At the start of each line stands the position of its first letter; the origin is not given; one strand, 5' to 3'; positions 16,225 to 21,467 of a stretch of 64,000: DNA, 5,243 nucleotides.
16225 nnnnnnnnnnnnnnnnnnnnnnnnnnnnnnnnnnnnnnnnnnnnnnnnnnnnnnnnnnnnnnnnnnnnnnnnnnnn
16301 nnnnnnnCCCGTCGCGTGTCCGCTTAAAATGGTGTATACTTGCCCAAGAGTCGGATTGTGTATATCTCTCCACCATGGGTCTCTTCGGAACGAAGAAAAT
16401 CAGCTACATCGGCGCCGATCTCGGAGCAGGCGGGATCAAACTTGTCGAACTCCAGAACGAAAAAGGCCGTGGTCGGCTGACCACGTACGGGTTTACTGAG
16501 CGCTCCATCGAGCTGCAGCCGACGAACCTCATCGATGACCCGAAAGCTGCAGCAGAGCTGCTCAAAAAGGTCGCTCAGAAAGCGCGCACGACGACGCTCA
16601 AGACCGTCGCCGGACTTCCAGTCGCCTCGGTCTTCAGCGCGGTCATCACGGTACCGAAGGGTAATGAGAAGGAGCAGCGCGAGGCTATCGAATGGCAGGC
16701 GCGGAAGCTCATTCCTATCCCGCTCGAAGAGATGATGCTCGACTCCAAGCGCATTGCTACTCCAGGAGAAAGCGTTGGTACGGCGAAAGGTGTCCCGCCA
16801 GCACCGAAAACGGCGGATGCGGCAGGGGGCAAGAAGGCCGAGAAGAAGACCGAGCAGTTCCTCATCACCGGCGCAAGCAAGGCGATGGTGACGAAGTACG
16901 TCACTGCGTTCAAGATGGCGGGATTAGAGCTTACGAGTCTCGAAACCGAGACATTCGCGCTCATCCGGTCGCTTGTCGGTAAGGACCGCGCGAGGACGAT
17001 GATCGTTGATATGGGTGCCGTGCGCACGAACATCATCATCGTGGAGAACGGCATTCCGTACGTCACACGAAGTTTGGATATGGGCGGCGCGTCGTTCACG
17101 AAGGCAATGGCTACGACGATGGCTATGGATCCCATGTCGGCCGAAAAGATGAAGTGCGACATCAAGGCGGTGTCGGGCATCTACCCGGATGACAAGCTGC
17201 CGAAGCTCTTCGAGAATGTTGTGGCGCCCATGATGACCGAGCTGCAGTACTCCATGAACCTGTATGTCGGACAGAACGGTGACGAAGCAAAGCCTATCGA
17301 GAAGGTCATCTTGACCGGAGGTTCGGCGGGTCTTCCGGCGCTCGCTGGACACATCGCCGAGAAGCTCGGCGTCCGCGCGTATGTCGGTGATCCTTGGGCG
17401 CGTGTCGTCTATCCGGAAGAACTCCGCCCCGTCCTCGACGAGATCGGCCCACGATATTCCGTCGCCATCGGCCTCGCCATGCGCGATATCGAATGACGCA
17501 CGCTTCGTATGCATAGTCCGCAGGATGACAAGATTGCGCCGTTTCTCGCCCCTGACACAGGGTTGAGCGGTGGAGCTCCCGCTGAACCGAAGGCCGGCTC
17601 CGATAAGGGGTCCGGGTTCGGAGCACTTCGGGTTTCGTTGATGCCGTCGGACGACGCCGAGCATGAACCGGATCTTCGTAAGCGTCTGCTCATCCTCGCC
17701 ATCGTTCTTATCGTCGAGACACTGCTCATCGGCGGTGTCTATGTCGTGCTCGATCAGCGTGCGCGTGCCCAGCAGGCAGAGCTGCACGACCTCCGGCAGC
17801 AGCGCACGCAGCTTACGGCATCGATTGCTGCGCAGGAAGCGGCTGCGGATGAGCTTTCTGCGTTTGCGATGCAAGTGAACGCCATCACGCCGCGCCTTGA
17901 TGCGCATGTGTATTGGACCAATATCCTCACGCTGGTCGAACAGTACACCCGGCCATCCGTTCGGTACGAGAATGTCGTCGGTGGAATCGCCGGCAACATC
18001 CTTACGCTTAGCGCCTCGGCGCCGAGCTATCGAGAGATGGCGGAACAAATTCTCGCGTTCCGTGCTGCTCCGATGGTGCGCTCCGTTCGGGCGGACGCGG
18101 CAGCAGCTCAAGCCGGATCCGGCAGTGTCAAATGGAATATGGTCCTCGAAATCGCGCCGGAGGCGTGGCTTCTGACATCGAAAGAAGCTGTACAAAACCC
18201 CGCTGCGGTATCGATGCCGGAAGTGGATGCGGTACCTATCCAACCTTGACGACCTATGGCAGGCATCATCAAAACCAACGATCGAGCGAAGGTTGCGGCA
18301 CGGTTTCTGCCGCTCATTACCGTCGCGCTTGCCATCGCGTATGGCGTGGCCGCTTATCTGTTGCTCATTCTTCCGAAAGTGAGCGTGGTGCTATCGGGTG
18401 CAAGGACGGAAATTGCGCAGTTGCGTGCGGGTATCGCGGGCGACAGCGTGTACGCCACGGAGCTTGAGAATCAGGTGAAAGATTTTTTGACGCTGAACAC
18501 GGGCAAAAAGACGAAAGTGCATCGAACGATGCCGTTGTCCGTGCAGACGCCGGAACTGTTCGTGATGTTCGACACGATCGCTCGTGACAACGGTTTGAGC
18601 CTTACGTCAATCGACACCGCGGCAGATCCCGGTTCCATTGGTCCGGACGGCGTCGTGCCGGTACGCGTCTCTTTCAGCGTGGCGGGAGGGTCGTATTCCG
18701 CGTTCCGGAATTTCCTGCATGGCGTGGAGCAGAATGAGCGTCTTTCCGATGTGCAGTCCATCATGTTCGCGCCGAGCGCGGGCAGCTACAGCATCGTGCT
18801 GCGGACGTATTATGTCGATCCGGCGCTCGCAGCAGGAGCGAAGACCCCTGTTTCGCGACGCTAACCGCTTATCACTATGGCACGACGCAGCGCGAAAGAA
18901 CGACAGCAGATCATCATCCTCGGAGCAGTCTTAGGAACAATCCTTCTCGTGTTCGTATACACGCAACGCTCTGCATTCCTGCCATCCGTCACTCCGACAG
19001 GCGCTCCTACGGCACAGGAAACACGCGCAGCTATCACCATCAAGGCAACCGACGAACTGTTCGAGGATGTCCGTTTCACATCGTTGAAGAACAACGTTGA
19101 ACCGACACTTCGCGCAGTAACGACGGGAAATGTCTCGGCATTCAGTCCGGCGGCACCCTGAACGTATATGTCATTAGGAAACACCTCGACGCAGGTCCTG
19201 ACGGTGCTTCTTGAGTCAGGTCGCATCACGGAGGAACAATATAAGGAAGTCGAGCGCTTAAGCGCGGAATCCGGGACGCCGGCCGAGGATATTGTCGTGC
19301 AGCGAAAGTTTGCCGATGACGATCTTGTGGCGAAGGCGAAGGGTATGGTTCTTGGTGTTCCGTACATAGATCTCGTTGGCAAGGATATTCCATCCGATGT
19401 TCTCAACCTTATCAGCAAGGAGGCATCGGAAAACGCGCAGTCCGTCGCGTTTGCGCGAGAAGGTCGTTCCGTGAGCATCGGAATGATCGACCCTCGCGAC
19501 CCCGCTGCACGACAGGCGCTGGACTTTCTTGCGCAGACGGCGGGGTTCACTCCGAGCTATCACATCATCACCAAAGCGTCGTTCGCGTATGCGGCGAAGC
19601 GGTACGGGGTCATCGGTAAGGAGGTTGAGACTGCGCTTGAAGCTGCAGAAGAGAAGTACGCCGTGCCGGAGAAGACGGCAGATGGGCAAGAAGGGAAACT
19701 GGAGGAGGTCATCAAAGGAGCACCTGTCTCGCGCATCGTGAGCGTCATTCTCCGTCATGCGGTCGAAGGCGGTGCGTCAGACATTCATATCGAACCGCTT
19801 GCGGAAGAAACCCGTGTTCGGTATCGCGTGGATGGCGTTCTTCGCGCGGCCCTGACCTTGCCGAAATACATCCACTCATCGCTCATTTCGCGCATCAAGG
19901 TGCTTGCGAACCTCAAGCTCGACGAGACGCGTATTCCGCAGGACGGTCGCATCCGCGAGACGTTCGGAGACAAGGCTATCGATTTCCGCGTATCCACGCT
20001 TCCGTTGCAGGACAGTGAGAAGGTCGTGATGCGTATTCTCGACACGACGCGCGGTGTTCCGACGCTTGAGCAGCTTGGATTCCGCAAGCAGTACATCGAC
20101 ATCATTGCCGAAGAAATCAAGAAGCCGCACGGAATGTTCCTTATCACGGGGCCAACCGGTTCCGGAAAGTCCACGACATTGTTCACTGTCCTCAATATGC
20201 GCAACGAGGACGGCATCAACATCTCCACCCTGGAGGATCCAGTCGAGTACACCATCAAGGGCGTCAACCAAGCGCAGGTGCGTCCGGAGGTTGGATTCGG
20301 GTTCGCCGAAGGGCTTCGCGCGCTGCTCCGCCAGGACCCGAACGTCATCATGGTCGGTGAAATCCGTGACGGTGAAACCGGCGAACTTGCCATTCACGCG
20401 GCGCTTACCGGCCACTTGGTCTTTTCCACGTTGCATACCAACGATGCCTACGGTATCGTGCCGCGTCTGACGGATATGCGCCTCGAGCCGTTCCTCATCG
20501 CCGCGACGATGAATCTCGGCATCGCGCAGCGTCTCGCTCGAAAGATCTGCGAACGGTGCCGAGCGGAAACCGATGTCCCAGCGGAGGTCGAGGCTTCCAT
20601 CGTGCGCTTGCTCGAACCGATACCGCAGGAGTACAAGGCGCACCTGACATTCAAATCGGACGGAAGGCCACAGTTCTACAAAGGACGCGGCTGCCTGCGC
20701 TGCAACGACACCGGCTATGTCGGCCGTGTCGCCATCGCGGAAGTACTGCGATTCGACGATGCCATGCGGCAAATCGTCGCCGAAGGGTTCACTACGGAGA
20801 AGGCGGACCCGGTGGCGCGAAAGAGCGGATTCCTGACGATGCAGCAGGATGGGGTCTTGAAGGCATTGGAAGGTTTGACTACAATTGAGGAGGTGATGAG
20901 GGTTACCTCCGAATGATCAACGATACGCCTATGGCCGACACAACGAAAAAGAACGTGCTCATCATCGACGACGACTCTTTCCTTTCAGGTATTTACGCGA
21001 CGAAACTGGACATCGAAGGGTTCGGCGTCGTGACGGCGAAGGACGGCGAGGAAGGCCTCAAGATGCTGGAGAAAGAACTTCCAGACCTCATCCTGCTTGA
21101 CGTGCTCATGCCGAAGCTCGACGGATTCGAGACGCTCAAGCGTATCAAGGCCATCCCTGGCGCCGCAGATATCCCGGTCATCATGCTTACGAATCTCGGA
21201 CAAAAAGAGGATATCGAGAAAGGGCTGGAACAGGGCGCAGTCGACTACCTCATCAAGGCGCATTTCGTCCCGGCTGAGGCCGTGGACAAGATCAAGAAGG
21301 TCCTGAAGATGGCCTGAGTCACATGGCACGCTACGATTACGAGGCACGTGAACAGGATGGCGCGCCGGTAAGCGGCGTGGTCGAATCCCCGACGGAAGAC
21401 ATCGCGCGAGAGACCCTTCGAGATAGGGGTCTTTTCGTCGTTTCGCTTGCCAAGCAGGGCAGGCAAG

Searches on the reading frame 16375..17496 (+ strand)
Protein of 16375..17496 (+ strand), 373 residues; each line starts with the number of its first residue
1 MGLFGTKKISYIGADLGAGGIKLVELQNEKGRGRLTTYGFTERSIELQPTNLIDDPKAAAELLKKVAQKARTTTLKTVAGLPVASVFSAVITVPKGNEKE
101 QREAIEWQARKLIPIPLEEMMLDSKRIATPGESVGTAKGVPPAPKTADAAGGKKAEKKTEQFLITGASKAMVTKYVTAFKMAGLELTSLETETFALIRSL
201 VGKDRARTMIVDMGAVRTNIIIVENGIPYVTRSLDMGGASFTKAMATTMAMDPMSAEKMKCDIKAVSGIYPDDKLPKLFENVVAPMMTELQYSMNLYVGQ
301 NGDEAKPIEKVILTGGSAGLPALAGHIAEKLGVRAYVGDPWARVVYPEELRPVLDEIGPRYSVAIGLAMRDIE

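Call 13: search_protein_families(library=pfam, proteins=[window:16375-17496:+], max_evalue=0.001)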
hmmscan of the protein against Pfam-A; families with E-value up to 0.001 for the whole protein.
window:16375-17496:+ (373 aa): 2 families
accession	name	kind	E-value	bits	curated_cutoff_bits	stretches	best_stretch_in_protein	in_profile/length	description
PF11104.14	PilM_2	-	2e-35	122.8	27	2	156-371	122-339/340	Type IV pilus assembly protein PilM;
PF14450.12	FtsA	-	3.2e-08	34.4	31.8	1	210-366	2-127/127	Cell division protein FtsA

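Call 101: find_related_loci(query=A5, collection=metagenome_contigs, flank=7000)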
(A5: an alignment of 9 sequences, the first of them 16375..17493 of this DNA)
Query A5 (373 aa) in metagenome_contigs; peptide patterns used: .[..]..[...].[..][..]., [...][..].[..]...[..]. (x = any residue, [..] = any of these).
600 stretches matched a pattern (row limit reached: there are more); 543 encode a relative of the query (tblastn E <= 1e-3); the best 80 are kept; 80 distinct loci.
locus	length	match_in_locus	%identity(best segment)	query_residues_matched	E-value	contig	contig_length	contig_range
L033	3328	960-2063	66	1-373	2e-170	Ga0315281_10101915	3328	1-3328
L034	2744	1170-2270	65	1-373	2e-171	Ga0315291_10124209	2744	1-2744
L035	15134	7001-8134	66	1-373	4e-159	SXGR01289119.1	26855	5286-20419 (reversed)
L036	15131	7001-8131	66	1-373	1e-158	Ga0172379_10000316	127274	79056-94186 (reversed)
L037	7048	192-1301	65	1-373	2e-157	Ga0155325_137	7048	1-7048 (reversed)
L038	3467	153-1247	64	1-373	6e-163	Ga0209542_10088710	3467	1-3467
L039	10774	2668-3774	64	1-373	5e-155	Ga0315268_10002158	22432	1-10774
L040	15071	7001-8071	52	1-372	2e-124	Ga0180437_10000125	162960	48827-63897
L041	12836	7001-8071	52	1-372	8e-122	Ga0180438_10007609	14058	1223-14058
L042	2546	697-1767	53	1-372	3e-127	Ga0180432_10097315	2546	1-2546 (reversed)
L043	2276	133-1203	52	1-372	3e-128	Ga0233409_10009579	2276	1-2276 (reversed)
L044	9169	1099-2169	52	1-372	6e-121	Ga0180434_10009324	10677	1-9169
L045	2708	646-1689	51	5-373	1e-119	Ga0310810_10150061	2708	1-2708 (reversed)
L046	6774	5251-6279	51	10-373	8e-113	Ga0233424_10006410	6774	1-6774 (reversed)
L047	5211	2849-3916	48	1-373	3e-112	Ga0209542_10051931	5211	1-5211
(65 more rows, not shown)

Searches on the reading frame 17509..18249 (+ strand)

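Call 13: search_protein_families(library=pfam, proteins=[window:17509-18249:+], max_evalue=0.001)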
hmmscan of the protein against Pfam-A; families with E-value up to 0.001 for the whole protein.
window:17509-18249:+ (246 aa): 0 families

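Call 92: search_protein_families(library=pfam, proteins=[window:17509-18249:+], max_evalue=0.1)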
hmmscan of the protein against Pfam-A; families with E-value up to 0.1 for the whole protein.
window:17509-18249:+ (246 aa): 1 family
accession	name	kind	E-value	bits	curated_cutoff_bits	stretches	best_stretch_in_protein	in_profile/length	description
PF10144.15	SMP_2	-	0.053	13.6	28.9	1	61-138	15-95/159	Bacterial virulence factor haemolysin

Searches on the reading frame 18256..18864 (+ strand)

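Call 13: search_protein_families(library=pfam, proteins=[window:18256-18864:+], max_evalue=0.001)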
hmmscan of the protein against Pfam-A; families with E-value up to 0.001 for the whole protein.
window:18256-18864:+ (202 aa): 0 families

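Call 92: search_protein_families(library=pfam, proteins=[window:18256-18864:+], max_evalue=0.1)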
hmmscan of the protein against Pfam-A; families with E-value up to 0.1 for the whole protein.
window:18256-18864:+ (202 aa): 1 family
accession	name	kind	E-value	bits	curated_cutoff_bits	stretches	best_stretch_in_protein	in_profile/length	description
PF04350.18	PilO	-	0.0039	17.8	22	1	49-177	4-127/145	Pilus assembly protein, PilO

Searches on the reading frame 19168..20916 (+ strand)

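Call 13: search_protein_families(library=pfam, proteins=[window:19168-20916:+], max_evalue=0.001)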
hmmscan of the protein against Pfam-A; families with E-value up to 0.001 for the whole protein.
window:19168-20916:+ (582 aa): 4 families
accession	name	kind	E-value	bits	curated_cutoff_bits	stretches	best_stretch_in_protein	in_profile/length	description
PF00437.27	T2SSE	-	2.7e-118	395.3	24.9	1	184-578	5-370/370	Type II/IV secretion system protein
PF05157.20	MshEN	-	1.5e-07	31.8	23.1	1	62-145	1-82/90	MshEN domain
PF13555.12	AAA_29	-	0.00033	20.8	27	1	320-338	21-39/61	P-loop containing region of AAA domain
PF13476.12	AAA_23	-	0.00082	20.5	27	0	305-337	10-35/201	AAA domain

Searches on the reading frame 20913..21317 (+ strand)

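Call 13: search_protein_families(library=pfam, proteins=[window:20913-21317:+], max_evalue=0.001)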
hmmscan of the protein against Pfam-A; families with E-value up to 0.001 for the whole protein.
window:20913-21317:+ (134 aa): 1 family
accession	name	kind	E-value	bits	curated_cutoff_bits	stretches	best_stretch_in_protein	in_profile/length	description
PF00072.30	Response_reg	-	4.1e-25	88.5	30.2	1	15-116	1-100/111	Response regulator receiver domain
